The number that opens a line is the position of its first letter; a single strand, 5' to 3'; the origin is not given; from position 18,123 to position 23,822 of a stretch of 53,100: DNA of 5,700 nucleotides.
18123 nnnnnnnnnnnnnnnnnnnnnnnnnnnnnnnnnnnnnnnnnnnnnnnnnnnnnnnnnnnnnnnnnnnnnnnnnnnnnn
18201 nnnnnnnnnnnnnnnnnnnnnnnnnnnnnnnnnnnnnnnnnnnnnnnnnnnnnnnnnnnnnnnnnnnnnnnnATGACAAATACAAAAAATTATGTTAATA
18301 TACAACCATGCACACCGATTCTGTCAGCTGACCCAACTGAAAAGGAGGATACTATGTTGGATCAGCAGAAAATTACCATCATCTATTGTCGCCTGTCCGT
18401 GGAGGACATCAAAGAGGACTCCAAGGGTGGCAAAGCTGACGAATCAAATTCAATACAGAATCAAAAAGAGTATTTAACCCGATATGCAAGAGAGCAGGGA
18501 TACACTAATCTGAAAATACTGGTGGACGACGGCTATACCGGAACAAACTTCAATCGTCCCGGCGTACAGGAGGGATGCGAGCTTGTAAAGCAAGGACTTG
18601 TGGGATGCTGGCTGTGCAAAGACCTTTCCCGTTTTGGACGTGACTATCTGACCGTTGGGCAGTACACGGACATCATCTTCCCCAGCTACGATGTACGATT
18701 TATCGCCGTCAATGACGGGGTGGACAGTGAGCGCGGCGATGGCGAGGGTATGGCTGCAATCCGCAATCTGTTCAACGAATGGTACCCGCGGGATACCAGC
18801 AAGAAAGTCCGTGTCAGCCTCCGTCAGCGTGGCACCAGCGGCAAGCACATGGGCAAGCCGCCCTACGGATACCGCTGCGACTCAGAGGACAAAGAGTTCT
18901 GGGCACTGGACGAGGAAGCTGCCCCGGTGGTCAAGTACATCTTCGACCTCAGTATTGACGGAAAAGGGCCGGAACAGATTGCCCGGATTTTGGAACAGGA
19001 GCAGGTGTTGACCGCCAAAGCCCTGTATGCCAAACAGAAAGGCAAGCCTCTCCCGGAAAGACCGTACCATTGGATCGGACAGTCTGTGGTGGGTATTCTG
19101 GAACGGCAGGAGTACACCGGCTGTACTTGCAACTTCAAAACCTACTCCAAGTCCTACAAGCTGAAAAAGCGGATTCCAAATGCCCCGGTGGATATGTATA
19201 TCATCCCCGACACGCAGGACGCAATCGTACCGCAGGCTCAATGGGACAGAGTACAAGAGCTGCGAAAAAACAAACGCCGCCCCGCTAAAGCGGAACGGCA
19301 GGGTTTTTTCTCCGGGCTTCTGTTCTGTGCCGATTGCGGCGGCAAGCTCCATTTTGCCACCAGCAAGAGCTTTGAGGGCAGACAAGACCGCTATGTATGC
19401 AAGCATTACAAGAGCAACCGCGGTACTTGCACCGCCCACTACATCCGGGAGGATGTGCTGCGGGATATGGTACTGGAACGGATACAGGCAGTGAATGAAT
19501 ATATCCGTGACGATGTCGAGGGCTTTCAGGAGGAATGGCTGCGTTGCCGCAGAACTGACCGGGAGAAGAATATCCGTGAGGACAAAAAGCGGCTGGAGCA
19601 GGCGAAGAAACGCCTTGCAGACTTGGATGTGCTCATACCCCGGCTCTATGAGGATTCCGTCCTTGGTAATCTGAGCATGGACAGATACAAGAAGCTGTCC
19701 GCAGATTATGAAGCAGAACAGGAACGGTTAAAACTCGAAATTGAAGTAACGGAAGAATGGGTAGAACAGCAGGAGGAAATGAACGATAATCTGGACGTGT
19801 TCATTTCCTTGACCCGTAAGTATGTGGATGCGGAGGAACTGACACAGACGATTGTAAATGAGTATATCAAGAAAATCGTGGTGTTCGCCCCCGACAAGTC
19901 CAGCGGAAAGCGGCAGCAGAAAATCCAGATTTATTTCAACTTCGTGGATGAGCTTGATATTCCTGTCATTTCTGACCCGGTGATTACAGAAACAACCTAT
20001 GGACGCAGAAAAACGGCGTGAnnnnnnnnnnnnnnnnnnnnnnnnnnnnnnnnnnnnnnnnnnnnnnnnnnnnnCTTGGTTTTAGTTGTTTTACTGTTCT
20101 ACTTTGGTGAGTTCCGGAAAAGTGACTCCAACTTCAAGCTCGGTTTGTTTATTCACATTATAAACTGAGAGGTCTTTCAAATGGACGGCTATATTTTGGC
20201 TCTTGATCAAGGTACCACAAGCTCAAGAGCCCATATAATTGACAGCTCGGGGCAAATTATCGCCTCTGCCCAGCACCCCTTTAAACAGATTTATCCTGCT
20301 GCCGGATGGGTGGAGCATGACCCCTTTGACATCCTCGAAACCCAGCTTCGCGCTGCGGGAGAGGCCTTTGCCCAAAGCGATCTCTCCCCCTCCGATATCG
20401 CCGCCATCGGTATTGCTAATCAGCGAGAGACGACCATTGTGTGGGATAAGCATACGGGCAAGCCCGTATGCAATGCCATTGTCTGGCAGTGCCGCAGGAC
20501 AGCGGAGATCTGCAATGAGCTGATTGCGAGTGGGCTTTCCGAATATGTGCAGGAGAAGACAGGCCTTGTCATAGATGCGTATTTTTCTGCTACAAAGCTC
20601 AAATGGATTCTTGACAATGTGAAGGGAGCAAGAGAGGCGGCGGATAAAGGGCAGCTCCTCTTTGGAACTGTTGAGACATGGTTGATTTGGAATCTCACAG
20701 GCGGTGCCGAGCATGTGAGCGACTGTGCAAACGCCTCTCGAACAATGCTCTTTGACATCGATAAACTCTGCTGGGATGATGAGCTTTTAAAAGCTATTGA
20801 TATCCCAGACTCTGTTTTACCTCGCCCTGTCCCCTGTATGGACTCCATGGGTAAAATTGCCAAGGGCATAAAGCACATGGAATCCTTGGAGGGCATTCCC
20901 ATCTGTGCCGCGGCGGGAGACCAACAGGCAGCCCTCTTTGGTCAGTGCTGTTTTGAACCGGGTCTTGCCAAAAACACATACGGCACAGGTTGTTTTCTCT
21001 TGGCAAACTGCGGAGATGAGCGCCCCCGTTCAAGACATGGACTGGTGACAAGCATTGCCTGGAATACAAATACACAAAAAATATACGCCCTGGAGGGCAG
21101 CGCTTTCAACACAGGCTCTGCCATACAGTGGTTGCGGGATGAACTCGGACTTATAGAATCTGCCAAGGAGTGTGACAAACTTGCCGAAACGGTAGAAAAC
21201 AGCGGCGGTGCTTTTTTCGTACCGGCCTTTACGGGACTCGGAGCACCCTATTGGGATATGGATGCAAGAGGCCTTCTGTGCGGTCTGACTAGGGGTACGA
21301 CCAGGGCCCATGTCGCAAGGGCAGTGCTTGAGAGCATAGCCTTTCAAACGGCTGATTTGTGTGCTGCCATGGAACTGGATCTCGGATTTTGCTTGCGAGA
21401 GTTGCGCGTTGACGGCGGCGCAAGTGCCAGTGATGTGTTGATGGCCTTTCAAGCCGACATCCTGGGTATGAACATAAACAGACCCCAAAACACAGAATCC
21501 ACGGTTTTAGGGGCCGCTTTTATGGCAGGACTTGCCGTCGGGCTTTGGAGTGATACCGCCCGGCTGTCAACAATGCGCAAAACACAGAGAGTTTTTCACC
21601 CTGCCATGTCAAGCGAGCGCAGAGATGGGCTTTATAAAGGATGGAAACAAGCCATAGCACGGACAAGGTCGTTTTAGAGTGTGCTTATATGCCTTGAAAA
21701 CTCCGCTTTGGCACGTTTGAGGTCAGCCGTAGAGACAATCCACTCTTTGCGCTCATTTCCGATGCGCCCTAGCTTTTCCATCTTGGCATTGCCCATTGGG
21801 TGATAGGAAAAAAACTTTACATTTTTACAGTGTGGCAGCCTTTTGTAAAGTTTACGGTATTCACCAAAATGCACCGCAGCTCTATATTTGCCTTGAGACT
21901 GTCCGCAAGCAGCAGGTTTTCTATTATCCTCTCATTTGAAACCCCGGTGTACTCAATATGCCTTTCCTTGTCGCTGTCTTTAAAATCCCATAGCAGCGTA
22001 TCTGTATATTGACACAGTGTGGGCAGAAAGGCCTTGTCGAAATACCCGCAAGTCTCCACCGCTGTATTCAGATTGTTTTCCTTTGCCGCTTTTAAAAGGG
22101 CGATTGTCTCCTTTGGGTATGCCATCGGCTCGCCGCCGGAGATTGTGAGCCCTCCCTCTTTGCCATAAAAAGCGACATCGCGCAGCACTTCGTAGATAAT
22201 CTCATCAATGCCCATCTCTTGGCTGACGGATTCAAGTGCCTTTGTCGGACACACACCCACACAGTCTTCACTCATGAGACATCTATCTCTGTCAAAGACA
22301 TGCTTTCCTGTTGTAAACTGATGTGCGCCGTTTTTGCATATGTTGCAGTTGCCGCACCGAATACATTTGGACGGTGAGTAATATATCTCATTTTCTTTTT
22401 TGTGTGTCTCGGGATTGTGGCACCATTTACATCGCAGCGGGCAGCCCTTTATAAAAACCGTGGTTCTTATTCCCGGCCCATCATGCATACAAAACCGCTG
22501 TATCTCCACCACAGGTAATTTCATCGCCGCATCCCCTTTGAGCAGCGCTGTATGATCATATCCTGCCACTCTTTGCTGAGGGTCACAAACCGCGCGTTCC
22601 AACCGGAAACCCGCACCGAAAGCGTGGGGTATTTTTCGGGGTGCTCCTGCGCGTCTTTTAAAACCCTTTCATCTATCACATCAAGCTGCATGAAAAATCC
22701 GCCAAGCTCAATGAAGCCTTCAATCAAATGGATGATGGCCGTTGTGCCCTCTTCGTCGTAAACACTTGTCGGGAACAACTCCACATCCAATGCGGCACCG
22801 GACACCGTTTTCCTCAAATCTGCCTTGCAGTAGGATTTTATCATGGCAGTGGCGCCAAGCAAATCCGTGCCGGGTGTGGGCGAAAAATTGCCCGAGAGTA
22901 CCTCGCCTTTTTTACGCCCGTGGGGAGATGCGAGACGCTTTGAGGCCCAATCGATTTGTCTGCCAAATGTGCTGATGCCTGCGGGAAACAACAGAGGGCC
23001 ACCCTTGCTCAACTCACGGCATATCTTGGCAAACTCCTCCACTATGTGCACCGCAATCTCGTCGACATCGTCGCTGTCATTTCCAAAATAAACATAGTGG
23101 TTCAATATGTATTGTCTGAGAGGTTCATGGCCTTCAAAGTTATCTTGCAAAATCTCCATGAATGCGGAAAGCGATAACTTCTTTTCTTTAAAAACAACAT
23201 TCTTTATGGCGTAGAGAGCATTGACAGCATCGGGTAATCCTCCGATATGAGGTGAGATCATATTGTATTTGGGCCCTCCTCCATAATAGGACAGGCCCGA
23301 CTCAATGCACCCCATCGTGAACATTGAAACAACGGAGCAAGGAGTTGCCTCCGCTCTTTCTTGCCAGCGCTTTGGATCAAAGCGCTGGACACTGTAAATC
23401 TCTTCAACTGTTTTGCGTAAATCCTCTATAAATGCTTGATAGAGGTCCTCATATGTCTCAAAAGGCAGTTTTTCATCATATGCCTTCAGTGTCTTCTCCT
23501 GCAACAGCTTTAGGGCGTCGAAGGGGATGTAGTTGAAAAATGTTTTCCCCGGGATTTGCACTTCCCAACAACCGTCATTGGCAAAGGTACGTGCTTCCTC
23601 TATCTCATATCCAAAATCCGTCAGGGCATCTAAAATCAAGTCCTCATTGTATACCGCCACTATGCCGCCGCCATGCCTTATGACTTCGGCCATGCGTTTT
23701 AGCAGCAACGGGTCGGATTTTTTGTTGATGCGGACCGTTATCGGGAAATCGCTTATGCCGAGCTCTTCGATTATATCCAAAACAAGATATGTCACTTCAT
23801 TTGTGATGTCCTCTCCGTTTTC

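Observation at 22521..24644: Uncharacterised short glycyl-radical enzyme with GCWE and RVSGW motifs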

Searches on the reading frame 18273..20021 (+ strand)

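Call 4: search_protein_families(library=pfam, proteins=[window:18273-20021:+])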
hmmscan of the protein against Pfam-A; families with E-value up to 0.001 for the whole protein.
window:18273-20021:+ (582 aa): 4 families
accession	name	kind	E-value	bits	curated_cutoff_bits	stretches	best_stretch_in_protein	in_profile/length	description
PF14287.11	DUF4368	-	1.7e-24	86.3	25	1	497-561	2-66/67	Domain of unknown function (DUF4368)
PF00239.26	Resolvase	-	7.1e-17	62.3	23.3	1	36-191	2-144/145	Resolvase, N terminal domain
PF13408.12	Zn_ribbon_recom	-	1.8e-16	60.7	25.3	1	346-405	2-58/58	Recombinase zinc beta ribbon domain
PF07508.19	Recombinase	-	1.1e-15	58.1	21.1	1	214-333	1-101/102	Recombinase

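Call 5: search_protein_families(library=ncbifam, proteins=[window:18273-20021:+])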
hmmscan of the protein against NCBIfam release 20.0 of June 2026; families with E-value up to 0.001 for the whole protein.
window:18273-20021:+ (582 aa): 5 families
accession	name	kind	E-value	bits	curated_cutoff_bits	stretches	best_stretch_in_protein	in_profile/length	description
NF047343.1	SCCmet_CcrB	equivalog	4.1e-23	81.8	900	1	36-525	10-476/542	cassette chromosome recombinase CcrB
NF041201.1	recomb_XisF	equivalog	1.6e-22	80.1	375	1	88-421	39-370/465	fdxN element excision recombinase XisF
NF047344.1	SCCmet_CcrA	equivalog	1.2e-14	54.3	700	1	58-250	15-204/442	cassette chromosome recombinase CcrA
NF049883.1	resolv_YneB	equivalog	1.9e-06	27.5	175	1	35-124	2-81/211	YneB family resolvase-like protein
NF041198.1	UshA_like_PCGU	equivalog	0.00016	20.4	275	0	421-550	261-393/519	UshA-like (seleno)protein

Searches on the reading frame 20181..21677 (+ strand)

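Call 4: search_protein_families(library=pfam, proteins=[window:20181-21677:+])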
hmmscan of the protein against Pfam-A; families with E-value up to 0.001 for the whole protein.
window:20181-21677:+ (498 aa): 2 families
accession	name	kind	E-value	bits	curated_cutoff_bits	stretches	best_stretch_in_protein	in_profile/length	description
PF00370.27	FGGY_N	-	2.4e-78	263.6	28.8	1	4-254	1-245/245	FGGY family of carbohydrate kinases, N-terminal domain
PF02782.22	FGGY_C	-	7.6e-42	143.8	27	1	264-452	2-197/198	FGGY family of carbohydrate kinases, C-terminal domain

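Call 5: search_protein_families(library=ncbifam, proteins=[window:20181-21677:+])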
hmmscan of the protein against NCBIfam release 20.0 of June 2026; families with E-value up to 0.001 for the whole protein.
window:20181-21677:+ (498 aa): 12 families
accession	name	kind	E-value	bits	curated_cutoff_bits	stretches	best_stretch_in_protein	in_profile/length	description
NF000756.0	PRK00047.1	subfamily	3.8e-221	734.7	498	1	2-498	4-497/502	glycerol kinase GlpK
TIGR01311.1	glycerol_kin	equivalog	5.3e-206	684.7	590.35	1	4-497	2-495/496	glycerol kinase GlpK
TIGR01312.1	XylB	equivalog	1.4e-64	218.4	380.25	1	7-469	2-455/481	xylulokinase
TIGR01314.1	gntK_FGGY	equivalog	2.6e-42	145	648.55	1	4-477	1-474/505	gluconokinase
NF011601.0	PRK15027.1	equivalog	1.1e-29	103.2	912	1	6-459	3-442/484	xylulokinase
NF008187.0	PRK10939.1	equivalog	3.5e-29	101.8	528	1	3-493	4-501/521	autoinducer-2 kinase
TIGR02628.1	fuculo_kin_coli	equivalog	1.9e-27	96.4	470.9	1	5-474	3-464/465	L-fuculokinase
TIGR01315.1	5C_CHO_kinase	subfamily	7.9e-20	71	408.7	2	316-490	356-532/541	FGGY family pentulose kinase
NF003154.0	PRK04123.1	equivalog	1.1e-17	64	428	1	3-490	4-532/554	ribulokinase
TIGR01234.1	L-ribulokinase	equivalog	7.1e-14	51.5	583.25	1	342-490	374-525/536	ribulokinase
TIGR02627.1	rhamnulo_kin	equivalog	2.2e-10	39.7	527.95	1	76-248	71-231/454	rhamnulokinase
NF007925.0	PRK10640.1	equivalog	4.2e-08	32.1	639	1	49-227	53-221/489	rhamnulokinase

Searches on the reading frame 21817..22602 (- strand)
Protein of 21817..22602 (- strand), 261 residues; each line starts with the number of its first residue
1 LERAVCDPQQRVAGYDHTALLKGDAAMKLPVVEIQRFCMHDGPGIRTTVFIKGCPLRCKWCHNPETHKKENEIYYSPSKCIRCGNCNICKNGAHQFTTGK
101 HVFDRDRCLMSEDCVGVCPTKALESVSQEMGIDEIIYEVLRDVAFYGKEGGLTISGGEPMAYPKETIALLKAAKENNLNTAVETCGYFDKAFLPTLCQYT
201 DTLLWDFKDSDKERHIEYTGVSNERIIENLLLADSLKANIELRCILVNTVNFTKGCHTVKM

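Call 4: search_protein_families(library=pfam, proteins=[window:21817-22602:-])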
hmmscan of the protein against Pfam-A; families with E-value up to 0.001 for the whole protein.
window:21817-22602:- (261 aa): 6 families
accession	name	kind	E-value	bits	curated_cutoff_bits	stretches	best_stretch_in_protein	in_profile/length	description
PF13353.11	Fer4_12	-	2e-14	54.5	22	1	41-227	2-137/137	4Fe-4S single cluster domain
PF04055.27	Radical_SAM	-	1.9e-12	48.1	29.5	1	118-236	14-139/166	Radical SAM superfamily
PF12837.12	Fer4_6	-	6.2e-06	26.4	25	0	102-123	3-24/24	4Fe-4S binding domain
PF13237.11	Fer4_10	-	4.6e-05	23.7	25.5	0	102-129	3-22/53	4Fe-4S dicluster domain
PF12838.12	Fer4_7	-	0.0004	21.2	27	1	79-122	1-52/52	4Fe-4S dicluster domain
PF14697.11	Fer4_21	-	0.00048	20.6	35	1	78-122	6-56/59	4Fe-4S dicluster domain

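Call 5: search_protein_families(library=ncbifam, proteins=[window:21817-22602:-])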
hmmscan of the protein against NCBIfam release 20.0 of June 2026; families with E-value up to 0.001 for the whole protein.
window:21817-22602:- (261 aa): 31 families (the best 25 are shown)
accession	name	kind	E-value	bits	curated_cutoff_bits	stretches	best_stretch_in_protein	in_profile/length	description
TIGR02494.1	PFLE_PFLC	subfamily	2e-73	247.2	174.35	1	31-253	1-228/293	glycyl-radical enzyme activating protein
NF043069.1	T4HPD_activ_SAM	equivalog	1.7e-69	234.5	425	1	31-253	4-228/299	trans-4-hydroxy-L-proline dehydratase activase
NF048010.1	SfplDhtActHpsHDes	equivalog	6.5e-68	228.7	430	1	31-244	8-229/298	(2S)-3-sulfopropanediol dehydratase activating enzyme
TIGR04395.1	cutC_activ_rSAM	equivalog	1.3e-63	215.2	360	1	30-252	6-233/309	choline TMA-lyase-activating enzyme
NF033719.1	ind_deCO2_activ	equivalog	2.9e-54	184.4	425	1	31-250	3-231/302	indoleacetate decarboxylase activase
NF033717.2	HPDL_rSAM_activ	equivalog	2.3e-53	181.5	420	1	31-245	6-225/311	4-hydroxyphenylacetate decarboxylase activase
TIGR04003.1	rSAM_BssD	equivalog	1.2e-52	179.1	496.45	1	31-244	3-224/314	[benzylsuccinate synthase]-activating enzyme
NF048008.1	SfplDhtActHpfHKleb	equivalog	1.7e-51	175.4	500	1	31-251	2-229/308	(2S)-3-sulfopropanediol dehydratase activating enzyme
TIGR04041.1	activase_YjjW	hypoth_equivalog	8e-40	137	250.2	1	31-250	4-210/276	YjjW family glycine radical enzyme activase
NF007483.0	PRK10076.1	equivalog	5.3e-35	121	326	2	86-247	51-216/292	[formate-C-acetyltransferase]-activating enzyme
TIGR02493.1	PFLA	equivalog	6.1e-34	117.4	231.75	2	127-249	43-168/235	pyruvate formate-lyase-activating protein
NF008356.0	PRK11145.1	equivalog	1.3e-22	80.3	375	2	127-249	48-173/246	pyruvate formate lyase 1-activating protein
TIGR02491.1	NrdG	equivalog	8.5e-16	58.2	126.1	2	32-73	3-44/154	anaerobic ribonucleoside-triphosphate reductase activating protein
TIGR02495.1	NrdG2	equivalog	6.5e-11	41.9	131.15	1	33-70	4-42/193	anaerobic ribonucleoside-triphosphate reductase activating protein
TIGR04349.1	rSAM_QueE_gams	hypoth_equivalog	1.1e-07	31.8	300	0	133-189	47-101/210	7-carboxy-7-deazaguanine synthase QueE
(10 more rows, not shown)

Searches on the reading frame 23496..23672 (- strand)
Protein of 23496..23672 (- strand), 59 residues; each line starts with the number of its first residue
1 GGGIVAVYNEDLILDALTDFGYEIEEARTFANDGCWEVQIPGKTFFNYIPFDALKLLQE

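Call 71: search_solved_structures(query=window:23496-23672:-, max_evalue=10, show_alignments=5)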
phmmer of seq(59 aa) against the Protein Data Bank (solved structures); distinct sequences matched with E-value up to 10: 23.
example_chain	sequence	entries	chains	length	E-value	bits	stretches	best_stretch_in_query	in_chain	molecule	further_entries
5i2a_A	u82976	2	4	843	1.5e-05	28.3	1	2-44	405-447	Diol-dehydratase | Diol dehydratase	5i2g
8yjo_A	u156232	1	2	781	5.4e-05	26.6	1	1-56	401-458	Probable dehydratase PflD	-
7vua_A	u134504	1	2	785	7.6e-05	26.1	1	2-50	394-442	HplG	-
1r8w_A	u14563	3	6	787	7.9e-05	26.1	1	2-44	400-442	glycerol dehydratase | B12-independent glycerol dehydratase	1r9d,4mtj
8id0_A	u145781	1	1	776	0.00042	23.8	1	1-46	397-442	formate C-acetyltransferase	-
7e7l_A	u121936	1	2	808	0.00097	22.6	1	2-44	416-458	Hydroxyphenylacetic acid decarboxylase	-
9rco_A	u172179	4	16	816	0.0031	21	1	1-44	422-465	Glycyl radical protein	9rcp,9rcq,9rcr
7vvk_R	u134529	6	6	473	0.26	15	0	27-52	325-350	Parathyroid hormone/parathyroid hormone-related peptide receptor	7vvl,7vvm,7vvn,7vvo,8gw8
8ha0_R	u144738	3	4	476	0.27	15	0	27-52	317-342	Parathyroid hormone/parathyroid hormone-related peptide receptor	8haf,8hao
8yfo_R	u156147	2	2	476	0.27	15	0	27-52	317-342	Parathyroid hormone/parathyroid hormone-related peptide receptor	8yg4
6nbf_R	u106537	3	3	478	0.27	14.9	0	27-52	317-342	Parathyroid hormone/parathyroid hormone-related peptide receptor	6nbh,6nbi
8jr9_R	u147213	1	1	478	0.27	14.9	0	27-52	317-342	Parathyroid hormone/parathyroid hormone-related peptide receptor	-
7vvj_R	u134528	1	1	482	0.28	14.9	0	27-52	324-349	Parathyroid hormone/parathyroid hormone-related peptide receptor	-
9lxp_R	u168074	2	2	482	0.28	14.9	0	27-52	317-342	Parathyroid hormone/parathyroid hormone-related peptide receptor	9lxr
9lz0_R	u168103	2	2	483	0.28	14.9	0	27-52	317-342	Parathyroid hormone/parathyroid hormone-related peptide receptor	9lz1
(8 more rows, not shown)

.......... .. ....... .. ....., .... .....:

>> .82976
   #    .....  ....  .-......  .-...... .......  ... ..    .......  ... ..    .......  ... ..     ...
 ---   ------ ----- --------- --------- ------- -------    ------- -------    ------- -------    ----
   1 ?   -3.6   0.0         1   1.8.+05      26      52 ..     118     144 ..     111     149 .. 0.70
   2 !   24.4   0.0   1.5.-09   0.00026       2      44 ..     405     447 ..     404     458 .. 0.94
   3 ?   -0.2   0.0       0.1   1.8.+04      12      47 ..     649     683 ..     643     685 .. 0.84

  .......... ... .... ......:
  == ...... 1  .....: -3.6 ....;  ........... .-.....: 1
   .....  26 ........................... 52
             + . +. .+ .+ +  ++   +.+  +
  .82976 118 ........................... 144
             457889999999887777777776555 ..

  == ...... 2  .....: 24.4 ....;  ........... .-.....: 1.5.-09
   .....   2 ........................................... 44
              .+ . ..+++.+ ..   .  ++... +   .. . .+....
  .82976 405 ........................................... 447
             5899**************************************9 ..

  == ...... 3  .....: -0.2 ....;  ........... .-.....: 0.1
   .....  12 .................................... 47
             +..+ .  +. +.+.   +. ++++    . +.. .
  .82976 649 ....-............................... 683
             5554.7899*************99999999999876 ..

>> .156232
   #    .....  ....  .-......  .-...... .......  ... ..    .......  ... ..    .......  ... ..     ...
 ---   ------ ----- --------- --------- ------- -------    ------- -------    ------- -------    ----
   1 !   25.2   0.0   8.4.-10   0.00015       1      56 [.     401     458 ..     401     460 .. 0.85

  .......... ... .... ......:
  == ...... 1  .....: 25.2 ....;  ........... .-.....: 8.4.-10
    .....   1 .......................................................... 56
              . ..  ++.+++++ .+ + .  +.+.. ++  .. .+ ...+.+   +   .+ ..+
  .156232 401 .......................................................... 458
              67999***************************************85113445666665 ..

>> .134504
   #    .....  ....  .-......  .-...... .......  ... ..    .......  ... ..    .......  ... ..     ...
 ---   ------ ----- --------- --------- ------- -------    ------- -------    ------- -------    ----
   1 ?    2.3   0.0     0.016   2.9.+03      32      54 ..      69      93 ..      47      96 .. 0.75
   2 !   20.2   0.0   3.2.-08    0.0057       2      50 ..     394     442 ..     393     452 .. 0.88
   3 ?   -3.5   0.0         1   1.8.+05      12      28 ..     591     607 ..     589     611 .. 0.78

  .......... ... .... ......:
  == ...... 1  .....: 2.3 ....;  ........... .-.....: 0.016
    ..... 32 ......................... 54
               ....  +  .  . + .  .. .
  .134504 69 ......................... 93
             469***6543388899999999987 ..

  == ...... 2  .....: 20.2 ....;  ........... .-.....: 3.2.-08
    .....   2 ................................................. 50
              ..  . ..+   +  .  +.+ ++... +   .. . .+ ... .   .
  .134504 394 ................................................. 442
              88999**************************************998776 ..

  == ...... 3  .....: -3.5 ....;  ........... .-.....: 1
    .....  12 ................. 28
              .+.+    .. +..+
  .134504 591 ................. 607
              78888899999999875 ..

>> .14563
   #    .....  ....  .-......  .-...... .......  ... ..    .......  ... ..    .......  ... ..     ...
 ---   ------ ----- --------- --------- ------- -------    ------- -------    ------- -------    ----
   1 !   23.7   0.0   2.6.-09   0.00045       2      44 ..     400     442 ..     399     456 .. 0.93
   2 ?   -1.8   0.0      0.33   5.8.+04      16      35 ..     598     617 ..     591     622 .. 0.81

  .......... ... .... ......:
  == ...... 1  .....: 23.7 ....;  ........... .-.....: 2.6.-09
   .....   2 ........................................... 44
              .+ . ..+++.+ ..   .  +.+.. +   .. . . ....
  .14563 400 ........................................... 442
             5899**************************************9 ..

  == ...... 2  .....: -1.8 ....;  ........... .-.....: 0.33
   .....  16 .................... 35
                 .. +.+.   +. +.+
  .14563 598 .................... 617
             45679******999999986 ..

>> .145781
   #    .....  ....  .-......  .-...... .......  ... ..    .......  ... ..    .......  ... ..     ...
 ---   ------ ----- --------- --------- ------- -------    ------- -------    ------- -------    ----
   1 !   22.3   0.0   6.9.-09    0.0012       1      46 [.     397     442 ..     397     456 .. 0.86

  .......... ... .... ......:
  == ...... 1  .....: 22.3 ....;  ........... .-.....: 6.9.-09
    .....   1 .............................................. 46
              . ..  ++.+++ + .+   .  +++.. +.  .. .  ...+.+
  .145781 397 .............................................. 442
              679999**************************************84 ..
